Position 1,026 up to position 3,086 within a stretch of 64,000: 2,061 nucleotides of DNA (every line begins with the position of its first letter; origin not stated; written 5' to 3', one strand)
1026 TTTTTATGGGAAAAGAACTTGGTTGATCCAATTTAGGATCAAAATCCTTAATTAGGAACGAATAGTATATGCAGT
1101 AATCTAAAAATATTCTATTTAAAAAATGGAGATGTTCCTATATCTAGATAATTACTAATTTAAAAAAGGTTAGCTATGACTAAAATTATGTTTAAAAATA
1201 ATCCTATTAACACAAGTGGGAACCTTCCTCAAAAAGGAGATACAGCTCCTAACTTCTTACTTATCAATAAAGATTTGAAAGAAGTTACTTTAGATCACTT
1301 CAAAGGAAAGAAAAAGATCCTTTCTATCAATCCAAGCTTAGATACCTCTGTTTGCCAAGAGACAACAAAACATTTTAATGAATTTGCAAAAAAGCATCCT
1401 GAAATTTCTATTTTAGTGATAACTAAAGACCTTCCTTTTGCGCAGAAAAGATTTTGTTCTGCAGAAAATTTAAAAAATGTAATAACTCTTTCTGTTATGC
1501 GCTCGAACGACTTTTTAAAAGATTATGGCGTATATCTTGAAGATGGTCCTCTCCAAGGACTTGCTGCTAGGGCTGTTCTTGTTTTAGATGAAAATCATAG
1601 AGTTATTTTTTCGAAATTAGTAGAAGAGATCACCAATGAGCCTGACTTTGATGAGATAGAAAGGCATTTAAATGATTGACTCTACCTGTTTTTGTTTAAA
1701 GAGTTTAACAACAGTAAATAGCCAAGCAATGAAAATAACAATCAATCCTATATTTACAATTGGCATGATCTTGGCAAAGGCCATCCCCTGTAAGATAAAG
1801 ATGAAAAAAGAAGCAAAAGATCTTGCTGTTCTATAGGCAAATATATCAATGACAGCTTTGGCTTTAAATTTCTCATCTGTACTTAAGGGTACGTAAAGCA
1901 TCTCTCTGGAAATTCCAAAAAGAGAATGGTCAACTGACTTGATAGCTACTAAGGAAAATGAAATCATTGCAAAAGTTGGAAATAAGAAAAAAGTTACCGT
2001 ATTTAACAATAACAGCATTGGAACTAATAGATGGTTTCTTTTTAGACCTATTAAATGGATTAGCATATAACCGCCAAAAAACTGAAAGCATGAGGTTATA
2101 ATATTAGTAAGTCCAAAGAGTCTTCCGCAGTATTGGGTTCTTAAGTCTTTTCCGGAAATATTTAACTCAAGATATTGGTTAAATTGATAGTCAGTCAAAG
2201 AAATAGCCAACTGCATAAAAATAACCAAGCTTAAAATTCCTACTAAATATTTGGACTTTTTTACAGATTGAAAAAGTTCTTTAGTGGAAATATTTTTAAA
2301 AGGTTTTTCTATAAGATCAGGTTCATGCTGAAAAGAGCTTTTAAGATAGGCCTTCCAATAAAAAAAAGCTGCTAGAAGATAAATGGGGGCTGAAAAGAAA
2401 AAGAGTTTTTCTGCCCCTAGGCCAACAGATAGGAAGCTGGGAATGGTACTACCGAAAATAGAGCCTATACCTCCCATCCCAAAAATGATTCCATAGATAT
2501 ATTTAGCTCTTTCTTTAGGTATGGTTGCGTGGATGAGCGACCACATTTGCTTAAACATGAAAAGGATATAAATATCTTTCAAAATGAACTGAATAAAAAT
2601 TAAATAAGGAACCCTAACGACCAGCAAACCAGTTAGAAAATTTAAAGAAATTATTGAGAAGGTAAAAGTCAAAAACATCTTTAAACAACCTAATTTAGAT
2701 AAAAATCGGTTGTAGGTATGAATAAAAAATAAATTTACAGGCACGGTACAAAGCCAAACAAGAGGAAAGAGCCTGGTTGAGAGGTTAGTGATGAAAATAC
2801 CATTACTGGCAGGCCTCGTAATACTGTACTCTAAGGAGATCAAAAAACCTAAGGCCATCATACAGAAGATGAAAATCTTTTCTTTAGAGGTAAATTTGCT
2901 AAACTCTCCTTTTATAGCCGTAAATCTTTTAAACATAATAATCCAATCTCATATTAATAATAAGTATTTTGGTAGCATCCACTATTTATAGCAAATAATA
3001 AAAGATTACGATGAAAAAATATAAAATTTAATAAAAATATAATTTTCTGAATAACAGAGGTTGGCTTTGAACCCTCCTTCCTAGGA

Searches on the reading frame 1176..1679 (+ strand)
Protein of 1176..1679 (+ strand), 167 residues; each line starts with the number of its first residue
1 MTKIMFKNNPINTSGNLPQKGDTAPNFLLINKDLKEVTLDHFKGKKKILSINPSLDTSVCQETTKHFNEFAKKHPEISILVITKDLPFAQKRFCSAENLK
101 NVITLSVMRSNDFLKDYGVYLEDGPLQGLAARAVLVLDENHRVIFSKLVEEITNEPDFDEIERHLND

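Call 32: search_protein_families(library=pfam, proteins=[window:1176-1679:+], max_evalue=0.00001)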
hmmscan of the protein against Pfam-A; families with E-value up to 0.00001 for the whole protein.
window:1176-1679:+ (167 aa): 2 families
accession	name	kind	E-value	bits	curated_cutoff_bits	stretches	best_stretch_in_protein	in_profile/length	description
PF08534.16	Redoxin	-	2.8e-30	105.5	26.6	1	19-160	1-146/148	Redoxin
PF00578.27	AhpC-TSA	-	1.6e-15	57.6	26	1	21-144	2-122/124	AhpC/TSA family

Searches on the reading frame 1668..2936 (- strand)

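Call 32: search_protein_families(library=pfam, proteins=[window:1668-2936:-], max_evalue=0.00001)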
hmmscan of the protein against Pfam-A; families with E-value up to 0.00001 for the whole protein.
window:1668-2936:- (422 aa): 2 families
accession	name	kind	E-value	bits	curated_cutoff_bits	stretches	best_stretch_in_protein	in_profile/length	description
PF03219.20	TLC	-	5.1e-19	68.9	21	1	204-415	257-490/491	TLC ATP/ADP transporter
PF07690.21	MFS_1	-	1.7e-09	37.5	33.4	1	69-327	46-298/347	Major Facilitator Superfamily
